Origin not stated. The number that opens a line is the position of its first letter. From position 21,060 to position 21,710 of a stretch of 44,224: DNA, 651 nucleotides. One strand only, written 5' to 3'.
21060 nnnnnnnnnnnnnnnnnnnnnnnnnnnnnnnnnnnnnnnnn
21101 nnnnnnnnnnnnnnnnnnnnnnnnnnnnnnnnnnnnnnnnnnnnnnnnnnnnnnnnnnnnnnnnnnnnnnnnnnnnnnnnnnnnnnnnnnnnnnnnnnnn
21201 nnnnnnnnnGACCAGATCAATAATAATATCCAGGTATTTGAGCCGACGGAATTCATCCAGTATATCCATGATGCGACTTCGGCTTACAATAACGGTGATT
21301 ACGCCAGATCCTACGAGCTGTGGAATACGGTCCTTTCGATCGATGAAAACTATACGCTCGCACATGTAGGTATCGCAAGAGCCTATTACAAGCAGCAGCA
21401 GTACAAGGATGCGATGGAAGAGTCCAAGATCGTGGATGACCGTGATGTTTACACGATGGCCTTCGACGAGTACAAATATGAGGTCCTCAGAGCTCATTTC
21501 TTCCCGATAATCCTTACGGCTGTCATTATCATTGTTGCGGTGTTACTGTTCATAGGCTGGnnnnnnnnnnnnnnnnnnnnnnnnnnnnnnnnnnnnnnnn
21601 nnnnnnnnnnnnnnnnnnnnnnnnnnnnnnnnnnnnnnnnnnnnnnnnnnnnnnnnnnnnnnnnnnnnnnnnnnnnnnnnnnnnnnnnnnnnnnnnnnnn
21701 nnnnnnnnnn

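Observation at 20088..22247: Unusual fusion: secreted NHL beta-propeller + TPR segment tethered to a Yip1-like 5-TM domain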

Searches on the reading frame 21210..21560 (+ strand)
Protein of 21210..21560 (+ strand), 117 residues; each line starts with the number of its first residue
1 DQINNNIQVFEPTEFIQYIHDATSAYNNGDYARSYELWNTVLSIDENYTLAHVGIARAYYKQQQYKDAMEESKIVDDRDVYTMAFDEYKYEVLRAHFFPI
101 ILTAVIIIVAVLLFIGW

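Call 7: search_protein_families(library=pfam, proteins=[window:21210-21560:+], max_evalue=10)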
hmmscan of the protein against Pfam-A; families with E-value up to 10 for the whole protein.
window:21210-21560:+ (117 aa): 9 families
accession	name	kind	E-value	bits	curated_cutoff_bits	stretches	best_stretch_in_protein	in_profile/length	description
PF07719.23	TPR_2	-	3.4e-06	27.2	27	2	51-70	3-22/34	Tetratricopeptide repeat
PF14559.12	TPR_19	-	1.9e-05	25.3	25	1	28-70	4-46/68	Tetratricopeptide repeat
PF12895.13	ANAPC3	-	0.0002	22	27.2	1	18-69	27-76/82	Anaphase-promoting complex, cyclosome, subunit 3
PF00515.34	TPR_1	-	0.0002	21.4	27.8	2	51-70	3-22/34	Tetratricopeptide repeat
PF13414.12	TPR_11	-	0.0025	17.9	26.8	2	26-62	5-41/42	TPR repeat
PF24575.1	TPR_Slam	-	0.0042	17.9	35.2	1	20-70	52-102/104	Surface lipoprotein assembly modifier, N-terminal TPR repeats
PF13432.12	TPR_16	-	0.0073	17.2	32.7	1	22-70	4-52/65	Tetratricopeptide repeat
PF14853.12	Fis1_TPR_C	-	0.032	14.9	25.3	0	25-47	11-33/53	Fis1 C-terminal tetratricopeptide repeat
PF13174.12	TPR_6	-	0.078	14.1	26.3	1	54-70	5-21/33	Tetratricopeptide repeat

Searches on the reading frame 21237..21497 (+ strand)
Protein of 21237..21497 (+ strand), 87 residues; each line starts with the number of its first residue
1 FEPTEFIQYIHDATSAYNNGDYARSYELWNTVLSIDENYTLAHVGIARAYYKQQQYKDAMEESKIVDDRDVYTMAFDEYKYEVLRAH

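Call 81: search_solved_structures(query=A5, max_evalue=1)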
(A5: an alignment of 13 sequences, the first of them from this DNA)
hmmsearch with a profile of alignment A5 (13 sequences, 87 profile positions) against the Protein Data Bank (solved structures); distinct sequences matched with E-value up to 1: 172 (the best 60 are shown).
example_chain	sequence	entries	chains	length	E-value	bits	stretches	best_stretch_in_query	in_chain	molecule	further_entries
9qhb_A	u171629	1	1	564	2.1e-42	146.5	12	16-68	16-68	Engineered tetratricopeptide repeat protein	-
8bu0_A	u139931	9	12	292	2.1e-25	92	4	16-67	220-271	Consensus tetratricopeptide repeat protein | Crystal structure of an 8-repeat consensus TPR superhelix with Zinc. | Monomer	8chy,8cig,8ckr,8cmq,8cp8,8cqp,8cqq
9qhc_A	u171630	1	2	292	1.8e-22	82.6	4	16-68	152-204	Engineered tetratricopeptide repeat protein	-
7xn7_q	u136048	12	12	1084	3.3e-14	56.1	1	18-66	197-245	Component of the Paf1p complex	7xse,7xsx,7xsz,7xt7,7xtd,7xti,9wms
1na0_A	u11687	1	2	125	4.3e-14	55.7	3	16-67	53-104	designed protein CTPR3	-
2fo7_A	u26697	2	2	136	2.1e-13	53.5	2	16-68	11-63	SYNTHETIC CONSENSUS TPR PROTEIN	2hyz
8ch0_A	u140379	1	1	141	2.8e-13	53.1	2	16-68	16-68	Consensus tetratricopeptide repeat protein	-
7obi_A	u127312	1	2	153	1.7e-11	47.4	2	18-67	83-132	CTPR-rv4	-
6vfi_B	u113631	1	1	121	1.6e-10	44.3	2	16-66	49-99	O43_dn18B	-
6vfh_A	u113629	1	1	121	1.7e-10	44.2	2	16-67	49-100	T33_dn10A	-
6vfj_B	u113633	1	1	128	3.9e-10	43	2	16-67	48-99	I53_dn5B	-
9g8o_B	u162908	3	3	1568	7.3e-10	42.1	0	17-51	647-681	Superkiller complex protein 3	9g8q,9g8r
7qdr_B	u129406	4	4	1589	7.7e-10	42.1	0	17-51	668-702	Tetratricopeptide repeat protein 37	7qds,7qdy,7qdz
6v8e_A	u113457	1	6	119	8.6e-10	41.9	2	16-67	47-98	Designed protein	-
9gzg_A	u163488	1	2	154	1e-09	41.7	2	18-70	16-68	Engineered CTPR protein with glutamic acids for conductivity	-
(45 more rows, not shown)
